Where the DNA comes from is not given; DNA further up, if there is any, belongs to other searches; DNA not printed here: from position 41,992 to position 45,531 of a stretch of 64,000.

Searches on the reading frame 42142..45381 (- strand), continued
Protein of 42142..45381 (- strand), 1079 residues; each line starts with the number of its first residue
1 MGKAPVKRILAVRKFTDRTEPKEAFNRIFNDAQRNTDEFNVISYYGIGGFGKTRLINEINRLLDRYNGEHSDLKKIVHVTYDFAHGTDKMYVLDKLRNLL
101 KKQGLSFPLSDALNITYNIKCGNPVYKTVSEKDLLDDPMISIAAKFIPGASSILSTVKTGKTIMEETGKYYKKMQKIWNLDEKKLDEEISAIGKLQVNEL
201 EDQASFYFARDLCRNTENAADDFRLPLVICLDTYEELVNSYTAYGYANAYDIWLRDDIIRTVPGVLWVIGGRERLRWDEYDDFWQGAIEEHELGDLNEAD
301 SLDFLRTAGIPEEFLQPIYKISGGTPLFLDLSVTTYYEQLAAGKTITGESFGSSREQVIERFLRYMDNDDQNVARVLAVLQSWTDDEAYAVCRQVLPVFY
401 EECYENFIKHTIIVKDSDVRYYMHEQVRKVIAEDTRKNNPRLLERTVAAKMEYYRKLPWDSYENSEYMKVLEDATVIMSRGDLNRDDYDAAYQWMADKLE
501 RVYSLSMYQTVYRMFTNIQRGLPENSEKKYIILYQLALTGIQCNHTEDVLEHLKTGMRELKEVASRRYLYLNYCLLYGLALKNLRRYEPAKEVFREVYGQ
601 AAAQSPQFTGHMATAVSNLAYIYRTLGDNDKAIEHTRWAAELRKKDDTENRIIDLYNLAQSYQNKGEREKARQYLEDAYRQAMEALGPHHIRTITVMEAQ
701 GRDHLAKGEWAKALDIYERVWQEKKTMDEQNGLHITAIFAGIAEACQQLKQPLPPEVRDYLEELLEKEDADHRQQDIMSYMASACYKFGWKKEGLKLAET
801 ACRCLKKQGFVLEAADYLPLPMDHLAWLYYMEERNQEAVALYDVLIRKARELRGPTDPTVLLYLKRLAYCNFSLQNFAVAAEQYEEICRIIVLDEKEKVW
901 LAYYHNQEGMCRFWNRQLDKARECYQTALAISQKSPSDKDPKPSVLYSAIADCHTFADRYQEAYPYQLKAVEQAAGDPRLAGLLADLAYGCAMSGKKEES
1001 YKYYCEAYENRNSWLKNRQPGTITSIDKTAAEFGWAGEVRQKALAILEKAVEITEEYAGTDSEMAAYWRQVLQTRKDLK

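Call 23: search_protein_families(library=pfam, proteins=[P0016, P0021, P0013, P0026, P0014, P0038], max_evalue=0.001)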
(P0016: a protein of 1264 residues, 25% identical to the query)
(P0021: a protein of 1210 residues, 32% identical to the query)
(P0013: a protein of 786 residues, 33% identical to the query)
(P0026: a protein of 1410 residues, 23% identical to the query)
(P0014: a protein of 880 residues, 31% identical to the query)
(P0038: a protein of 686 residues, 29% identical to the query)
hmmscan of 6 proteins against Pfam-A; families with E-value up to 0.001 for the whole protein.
P0016 (1264 aa): 9 families
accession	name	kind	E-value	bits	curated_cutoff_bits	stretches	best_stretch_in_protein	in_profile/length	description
PF13424.12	TPR_12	-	1e-93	308.1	30.1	11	1114-1187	2-75/77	Tetratricopeptide repeat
PF13374.12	TPR_10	-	9.1e-78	254.7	27.5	7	736-776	1-41/42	Tetratricopeptide repeat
PF24885.1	TPR_NPHP3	-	4e-25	89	100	3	1139-1238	123-222/239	Nephrocystin-3 TPR domain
PF07719.23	TPR_2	-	2.1e-14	52.8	27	0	1117-1145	3-31/34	Tetratricopeptide repeat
PF00515.34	TPR_1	-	5.3e-13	48.6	27.8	0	1036-1053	6-23/34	Tetratricopeptide repeat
PF13176.12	TPR_7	-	3.5e-11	42.7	27.9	0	697-729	1-33/36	Tetratricopeptide repeat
PF07721.20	TPR_4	-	2.4e-05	24.9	27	0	1159-1182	3-26/26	Tetratricopeptide repeat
PF17874.7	TPR_MalT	-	0.00015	21.6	45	0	1114-1182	79-147/336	MalT-like TPR region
PF13432.12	TPR_16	-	0.00065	20.5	32.7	0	785-841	3-51/65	Tetratricopeptide repeat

P0021 (1210 aa): 12 families
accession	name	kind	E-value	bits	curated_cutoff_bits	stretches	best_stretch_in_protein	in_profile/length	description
PF13374.12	TPR_10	-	1.2e-90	295.6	27.5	8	735-774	3-42/42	Tetratricopeptide repeat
PF13424.12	TPR_12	-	2e-90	297.5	30.1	10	733-808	2-77/77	Tetratricopeptide repeat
PF24885.1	TPR_NPHP3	-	2.8e-34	119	100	5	745-830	110-195/239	Nephrocystin-3 TPR domain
PF07719.23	TPR_2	-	4.3e-11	42.5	27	0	1072-1098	3-29/34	Tetratricopeptide repeat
PF13176.12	TPR_7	-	1.3e-09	37.9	27.9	0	1072-1102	1-31/36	Tetratricopeptide repeat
PF00515.34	TPR_1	-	3.8e-09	36.4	27.8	0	1071-1098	2-29/34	Tetratricopeptide repeat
PF13181.12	TPR_8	-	5e-08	32.9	25.7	0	1071-1100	2-31/34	Tetratricopeptide repeat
PF13432.12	TPR_16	-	3.2e-06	27.9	32.7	0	697-763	2-60/65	Tetratricopeptide repeat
PF07721.20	TPR_4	-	2.8e-05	24.7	27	0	778-792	3-17/26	Tetratricopeptide repeat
PF21325.3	SHPRH_helical-1st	-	0.00012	22.7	27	0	1064-1125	18-79/95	E3 ubiquitin-protein ligase SHPRH, first helical domain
PF01535.26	PPR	-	0.00018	22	25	0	1074-1098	4-28/31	PPR repeat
PF14559.12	TPR_19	-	0.00085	20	25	0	1070-1100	25-55/68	Tetratricopeptide repeat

P0013 (786 aa): 10 families
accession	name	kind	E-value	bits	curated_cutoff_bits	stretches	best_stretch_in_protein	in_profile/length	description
PF13424.12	TPR_12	-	1.3e-29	102.6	30.1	3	566-641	2-77/77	Tetratricopeptide repeat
PF13374.12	TPR_10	-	2.8e-17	62.5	27.5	0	615-646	8-39/42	Tetratricopeptide repeat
PF07719.23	TPR_2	-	1.3e-07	31.6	27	0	567-595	1-29/34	Tetratricopeptide repeat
PF13428.12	TPR_14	-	6.4e-07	29.9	23.5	0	573-595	7-29/44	Tetratricopeptide repeat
PF24885.1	TPR_NPHP3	-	8.4e-07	29.1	100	0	550-647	123-222/239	Nephrocystin-3 TPR domain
PF14559.12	TPR_19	-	9e-07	29.6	25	1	538-595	3-53/68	Tetratricopeptide repeat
PF13432.12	TPR_16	-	1.1e-05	26.2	32.7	0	540-594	11-58/65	Tetratricopeptide repeat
PF25201.1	nSTAND6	-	5.3e-05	23.7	27.7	1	25-92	6-73/148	Novel STAND NTPase 6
PF01637.24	ATPase_2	-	7.6e-05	23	33.2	0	22-72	7-55/225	ATPase domain predominantly from Archaea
PF13191.12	AAA_16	-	0.00012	23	32.6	1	16-228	5-140/167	AAA ATPase domain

P0026 (1410 aa): 17 families
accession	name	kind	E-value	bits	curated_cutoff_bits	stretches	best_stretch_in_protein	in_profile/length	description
PF13374.12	TPR_10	-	4.9e-122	395.4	27.5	12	682-723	1-42/42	Tetratricopeptide repeat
PF13424.12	TPR_12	-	4.2e-109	357.3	30.1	11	933-1004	1-72/77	Tetratricopeptide repeat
PF07719.23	TPR_2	-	1e-26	91.2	27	0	726-755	2-31/34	Tetratricopeptide repeat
PF00515.34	TPR_1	-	4.4e-23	80.5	27.8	0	936-956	2-22/34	Tetratricopeptide repeat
PF13428.12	TPR_14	-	1.1e-21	75.5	23.5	0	979-1007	3-31/44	Tetratricopeptide repeat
PF24885.1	TPR_NPHP3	-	2.8e-20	73.2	100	1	848-954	96-202/239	Nephrocystin-3 TPR domain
PF13432.12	TPR_16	-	5.2e-18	65.6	32.7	0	899-955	3-51/65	Tetratricopeptide repeat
PF14559.12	TPR_19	-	4e-17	62.7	25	0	696-745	4-45/68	Tetratricopeptide repeat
PF13181.12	TPR_8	-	7e-17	60.5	25.7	0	852-877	2-27/34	Tetratricopeptide repeat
PF13176.12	TPR_7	-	1.2e-11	44.2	27.9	0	853-876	1-24/36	Tetratricopeptide repeat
PF13414.12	TPR_11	-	1.3e-08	34.8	26.8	0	984-1002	1-19/42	TPR repeat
PF12968.13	DUF3856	-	3.5e-08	34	27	0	601-635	57-90/143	Domain of Unknown Function (DUF3856)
PF12895.13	ANAPC3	-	3.7e-08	34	27.2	0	866-927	4-56/82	Anaphase-promoting complex, cyclosome, subunit 3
PF17874.7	TPR_MalT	-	6e-07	29.5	45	0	799-920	30-149/336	MalT-like TPR region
PF07721.20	TPR_4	-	6.9e-06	26.6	27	0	726-745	2-21/26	Tetratricopeptide repeat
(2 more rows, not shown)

P0014 (880 aa): 1 family
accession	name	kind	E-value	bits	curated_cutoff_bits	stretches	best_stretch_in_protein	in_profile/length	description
PF03118.21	RNA_pol_A_CTD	-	1.5e-06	28.3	23.8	1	804-856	14-66/67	Bacterial RNA polymerase, alpha chain C terminal domain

P0038 (686 aa): 17 families
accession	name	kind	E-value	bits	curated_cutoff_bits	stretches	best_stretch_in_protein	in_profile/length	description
PF13424.12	TPR_12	-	1.7e-49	166.3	30.1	3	574-649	2-77/77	Tetratricopeptide repeat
PF13374.12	TPR_10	-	3.3e-38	129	27.5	3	574-615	1-42/42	Tetratricopeptide repeat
PF24885.1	TPR_NPHP3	-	2.5e-31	109.3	100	1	556-654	122-220/239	Nephrocystin-3 TPR domain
PF13176.12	TPR_7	-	5.3e-21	73.3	27.9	3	619-652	1-34/36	Tetratricopeptide repeat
PF00515.34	TPR_1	-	2.4e-17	62.4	27.8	2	533-564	1-32/34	Tetratricopeptide repeat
PF07719.23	TPR_2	-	1.8e-14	53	27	2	618-648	2-32/34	Tetratricopeptide repeat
PF13181.12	TPR_8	-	1.4e-12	47.1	25.7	1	533-565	1-33/34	Tetratricopeptide repeat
PF13428.12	TPR_14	-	2.1e-08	34.5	23.5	0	622-643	6-27/44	Tetratricopeptide repeat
PF13431.12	TPR_17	-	6.9e-08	32.6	24.4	0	614-637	10-33/34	Tetratricopeptide repeat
PF17874.7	TPR_MalT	-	2.2e-07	30.9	45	1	572-652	77-156/336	MalT-like TPR region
PF14559.12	TPR_19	-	2.2e-06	28.3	25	1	587-642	3-50/68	Tetratricopeptide repeat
PF13191.12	AAA_16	-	1.4e-05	26.1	32.6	0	35-90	9-63/167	AAA ATPase domain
PF13432.12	TPR_16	-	2.5e-05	25.1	32.7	0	539-603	3-59/65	Tetratricopeptide repeat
PF07721.20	TPR_4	-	4.1e-05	24.2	27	0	619-642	3-26/26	Tetratricopeptide repeat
PF01637.24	ATPase_2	-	0.00018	21.8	33.2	1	28-232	1-117/225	ATPase domain predominantly from Archaea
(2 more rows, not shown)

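Call 31: find_encoding_contigs(protein=P0005, flank=7000, max_places=2)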
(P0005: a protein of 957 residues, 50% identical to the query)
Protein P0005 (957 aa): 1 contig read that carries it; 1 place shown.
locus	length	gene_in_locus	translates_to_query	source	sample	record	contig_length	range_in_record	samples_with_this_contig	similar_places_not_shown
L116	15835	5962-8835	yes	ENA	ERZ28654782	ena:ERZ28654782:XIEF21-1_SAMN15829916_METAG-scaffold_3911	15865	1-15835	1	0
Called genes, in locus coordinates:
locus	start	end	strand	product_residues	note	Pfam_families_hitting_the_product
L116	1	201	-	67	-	?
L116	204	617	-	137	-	PF05014:Nuc_deoxyrib_tr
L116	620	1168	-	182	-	PF01613:Flavin_Reduct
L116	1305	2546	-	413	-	PF04542:Sigma70_r2, PF04545:Sigma70_r4, PF08281:Sigma70_r4_2, PF13412:HTH_24 (weak)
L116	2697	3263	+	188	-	-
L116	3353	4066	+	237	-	-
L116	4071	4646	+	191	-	-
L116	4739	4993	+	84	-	-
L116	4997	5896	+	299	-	-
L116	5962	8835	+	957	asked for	PF13176:TPR_7 (faint), PF00515:TPR_1 (faint), PF07719:TPR_2 (faint), PF13181:TPR_8 (faint), PF13374:TPR_10 (faint), PF13424:TPR_12, PF13428:TPR_14 (faint), PF13424:TPR_12, +1 more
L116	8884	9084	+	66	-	-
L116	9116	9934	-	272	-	PF03123:CAT_RBD, PF00874:PRD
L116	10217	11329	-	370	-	PF00248:Aldo_ket_red, PF13746:Fer4_18 (faint), PF13183:Fer4_8 (weak), PF13237:Fer4_10, PF12838:Fer4_7 (weak), PF13187:Fer4_9, PF13484:Fer4_16 (weak), PF13534:Fer4_17, +2 more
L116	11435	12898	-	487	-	PF03577:Peptidase_C69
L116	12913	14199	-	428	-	PF00557:Peptidase_M24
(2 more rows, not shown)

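Call 32: find_encoding_contigs(protein=P0012, flank=7000, max_places=2)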
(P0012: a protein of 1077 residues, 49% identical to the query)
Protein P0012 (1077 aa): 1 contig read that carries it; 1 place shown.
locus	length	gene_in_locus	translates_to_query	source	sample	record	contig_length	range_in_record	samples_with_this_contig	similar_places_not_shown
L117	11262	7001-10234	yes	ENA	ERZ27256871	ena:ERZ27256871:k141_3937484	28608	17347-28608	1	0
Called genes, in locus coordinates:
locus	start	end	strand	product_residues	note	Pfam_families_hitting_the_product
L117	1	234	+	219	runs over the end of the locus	PF00834:Ribul_P_3_epim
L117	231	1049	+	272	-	PF00532:Peripla_BP_1, PF13407:Peripla_BP_4, PF13377:Peripla_BP_3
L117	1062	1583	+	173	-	PF00358:PTS_EIIA_1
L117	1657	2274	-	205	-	-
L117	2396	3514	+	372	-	PF08719:NADAR, PF20118:DUF6508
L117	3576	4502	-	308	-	PF00561:Abhydrolase_1, PF12146:Hydrolase_4, PF12697:Abhydrolase_6 (weak)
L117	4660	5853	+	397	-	-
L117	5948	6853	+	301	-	PF01544:CorA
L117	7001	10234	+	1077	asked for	PF13181:TPR_8 (faint), PF13424:TPR_12 (faint)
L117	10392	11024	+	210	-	-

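Call 47: search_protein_families(library=pfam, alignment_id=A5, max_evalue=0.0001)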
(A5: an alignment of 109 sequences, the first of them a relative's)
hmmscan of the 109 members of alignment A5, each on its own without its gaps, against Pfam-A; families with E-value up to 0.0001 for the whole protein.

A. member 1, L001:7030-7929:+ (299 aa): 0 families

B. families by the number of members that match (of 109 scanned): 137 families (the first 25 are shown)
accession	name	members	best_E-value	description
PF01408.29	GFO_IDH_MocA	5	2e-18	Oxidoreductase family, NAD-binding Rossmann fold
PF13424.12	TPR_12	3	1.2e-33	Tetratricopeptide repeat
PF13374.12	TPR_10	3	2.2e-21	Tetratricopeptide repeat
PF07883.17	Cupin_2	3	2.1e-06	Cupin domain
PF00128.31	Alpha-amylase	2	2e-146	Alpha amylase, catalytic domain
PF04204.22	HTS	2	1.1e-135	Homoserine O-succinyltransferase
PF00300.27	His_Phos_1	2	6.3e-28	Histidine phosphatase superfamily (branch 1)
PF13676.11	TIR_2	2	3.4e-19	TIR domain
PF00903.31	Glyoxalase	2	1e-16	Glyoxalase/Bleomycin resistance protein/Dioxygenase superfamily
PF13669.12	Glyoxalase_4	2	1e-13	Glyoxalase/Bleomycin resistance protein/Dioxygenase superfamily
PF23915.1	SusG_C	2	7.2e-12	Alpha-amylase SusG C-terminal domain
PF18962.6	Por_Secre_tail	2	2.4e-11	Secretion system C-terminal sorting domain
PF00288.32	GHMP_kinases_N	2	5.1e-11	GHMP kinases N terminal domain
PF16657.11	Malt_amylase_C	2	1.2e-07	Maltogenic Amylase, C-terminal domain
PF14701.12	hDGE_amylase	2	1.8e-06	Glycogen debranching enzyme, glucanotransferase domain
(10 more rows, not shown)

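Call 48: search_protein_families(library=padloc, alignment_id=A5, max_evalue=1e-8)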
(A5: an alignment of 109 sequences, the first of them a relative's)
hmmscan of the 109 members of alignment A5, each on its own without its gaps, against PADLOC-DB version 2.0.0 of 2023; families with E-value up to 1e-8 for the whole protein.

A. member 1, L001:7030-7929:+ (299 aa): 0 families

B. families by the number of members that match (of 109 scanned): 11 families
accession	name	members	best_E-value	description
PDLC01097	C3a214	2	1.1e-39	GlgB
PDLC04135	mad3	1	6.7e-30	mads_3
PDLC04908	PDC-S10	1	1.5e-17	-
PDLC04134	mad2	1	1.5e-15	mads_2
PDLC00759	Effector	1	1.4e-14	PN-superfamily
PDLC04899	PDC-S07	1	1e-13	-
PDLC03945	RmrA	1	4.6e-11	-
PDLC03954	RmrA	1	1e-10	-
PDLC04140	mad8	1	9e-10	mads_8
PDLC03947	RmrA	1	5.5e-09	-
PDLC04142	capH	1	9.5e-09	capH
